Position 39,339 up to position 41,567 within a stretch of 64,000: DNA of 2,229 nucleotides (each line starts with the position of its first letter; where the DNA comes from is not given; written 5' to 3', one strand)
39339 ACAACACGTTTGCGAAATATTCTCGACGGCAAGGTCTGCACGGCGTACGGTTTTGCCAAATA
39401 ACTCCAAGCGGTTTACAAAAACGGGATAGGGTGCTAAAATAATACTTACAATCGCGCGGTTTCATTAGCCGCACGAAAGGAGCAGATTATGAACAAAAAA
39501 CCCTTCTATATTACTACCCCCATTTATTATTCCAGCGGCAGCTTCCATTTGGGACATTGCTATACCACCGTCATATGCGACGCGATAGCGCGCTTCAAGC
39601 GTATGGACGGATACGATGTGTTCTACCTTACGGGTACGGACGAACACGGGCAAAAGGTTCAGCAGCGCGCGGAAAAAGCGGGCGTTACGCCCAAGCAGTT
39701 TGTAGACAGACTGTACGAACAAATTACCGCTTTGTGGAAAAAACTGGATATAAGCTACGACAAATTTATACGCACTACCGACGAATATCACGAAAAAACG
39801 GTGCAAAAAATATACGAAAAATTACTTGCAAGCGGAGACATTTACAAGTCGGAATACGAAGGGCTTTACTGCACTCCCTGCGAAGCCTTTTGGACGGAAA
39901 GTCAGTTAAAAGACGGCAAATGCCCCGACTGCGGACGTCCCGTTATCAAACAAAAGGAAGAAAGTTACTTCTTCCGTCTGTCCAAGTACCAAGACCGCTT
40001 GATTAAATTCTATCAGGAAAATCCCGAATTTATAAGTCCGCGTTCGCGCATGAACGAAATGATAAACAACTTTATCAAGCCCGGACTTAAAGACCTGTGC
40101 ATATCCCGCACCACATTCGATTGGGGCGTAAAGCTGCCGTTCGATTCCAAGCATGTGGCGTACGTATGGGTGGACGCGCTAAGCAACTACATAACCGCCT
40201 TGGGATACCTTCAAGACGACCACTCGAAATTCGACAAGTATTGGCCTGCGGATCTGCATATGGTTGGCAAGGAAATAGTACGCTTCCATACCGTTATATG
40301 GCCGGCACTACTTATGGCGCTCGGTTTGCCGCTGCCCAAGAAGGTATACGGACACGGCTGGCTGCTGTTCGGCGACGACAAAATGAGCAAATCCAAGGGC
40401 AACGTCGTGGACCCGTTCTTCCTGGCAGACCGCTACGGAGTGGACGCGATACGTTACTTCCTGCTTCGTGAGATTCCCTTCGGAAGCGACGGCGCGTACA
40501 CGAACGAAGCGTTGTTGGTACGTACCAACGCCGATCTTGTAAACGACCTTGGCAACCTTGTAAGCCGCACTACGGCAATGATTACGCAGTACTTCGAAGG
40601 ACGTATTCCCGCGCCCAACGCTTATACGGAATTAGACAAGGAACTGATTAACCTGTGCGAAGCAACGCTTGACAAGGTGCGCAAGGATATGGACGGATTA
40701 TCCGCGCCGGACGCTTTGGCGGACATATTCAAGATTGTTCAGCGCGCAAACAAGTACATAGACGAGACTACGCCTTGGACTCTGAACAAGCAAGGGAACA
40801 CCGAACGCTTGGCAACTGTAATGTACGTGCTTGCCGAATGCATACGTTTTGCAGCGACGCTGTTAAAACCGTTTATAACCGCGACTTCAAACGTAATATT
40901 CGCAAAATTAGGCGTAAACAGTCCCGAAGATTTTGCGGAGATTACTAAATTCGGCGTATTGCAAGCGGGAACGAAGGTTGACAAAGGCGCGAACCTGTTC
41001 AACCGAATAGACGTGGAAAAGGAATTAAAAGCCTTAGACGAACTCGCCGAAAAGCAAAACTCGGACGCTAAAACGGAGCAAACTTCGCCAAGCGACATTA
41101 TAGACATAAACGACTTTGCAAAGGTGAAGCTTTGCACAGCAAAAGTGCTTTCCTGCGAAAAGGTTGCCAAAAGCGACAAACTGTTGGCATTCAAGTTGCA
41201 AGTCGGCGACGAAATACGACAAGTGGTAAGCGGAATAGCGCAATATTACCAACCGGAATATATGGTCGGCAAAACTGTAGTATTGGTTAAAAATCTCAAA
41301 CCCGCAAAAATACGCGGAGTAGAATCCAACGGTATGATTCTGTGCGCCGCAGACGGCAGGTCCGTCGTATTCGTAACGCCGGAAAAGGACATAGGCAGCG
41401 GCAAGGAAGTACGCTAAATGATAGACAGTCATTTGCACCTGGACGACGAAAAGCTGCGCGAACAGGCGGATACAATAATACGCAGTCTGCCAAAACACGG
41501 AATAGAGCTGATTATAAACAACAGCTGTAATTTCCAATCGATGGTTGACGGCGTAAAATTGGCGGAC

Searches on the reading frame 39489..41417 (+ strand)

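Call 48: search_protein_families(library=pfam, proteins=[window:39489-41417:+], max_evalue=0.00001)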
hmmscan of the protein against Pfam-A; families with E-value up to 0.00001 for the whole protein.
window:39489-41417:+ (642 aa): 6 families
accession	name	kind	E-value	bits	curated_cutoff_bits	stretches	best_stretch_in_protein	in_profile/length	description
PF09334.17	tRNA-synt_1g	-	8.2e-117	390.7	20.1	2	154-361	178-390/391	tRNA synthetases class I (M)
PF00133.28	tRNA-synt_1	-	1.1e-34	120.4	22.7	2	2-218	21-245/414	tRNA synthetases class I (I, L, M and V)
PF01588.26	tRNA_bind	-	1.2e-28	99.5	27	1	549-639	2-95/96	Putative tRNA binding domain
PF01406.26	tRNA-synt_1e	-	1.7e-12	47.8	27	1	17-126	21-129/301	tRNA synthetases class I (C) catalytic domain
PF19303.5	Anticodon_3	-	3e-11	43.9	23.5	1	373-511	1-139/152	Anticodon binding domain of methionyl tRNA ligase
PF08264.19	Anticodon_1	-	7.3e-07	29.6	25.1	1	383-476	1-95/148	Anticodon-binding domain of tRNA ligase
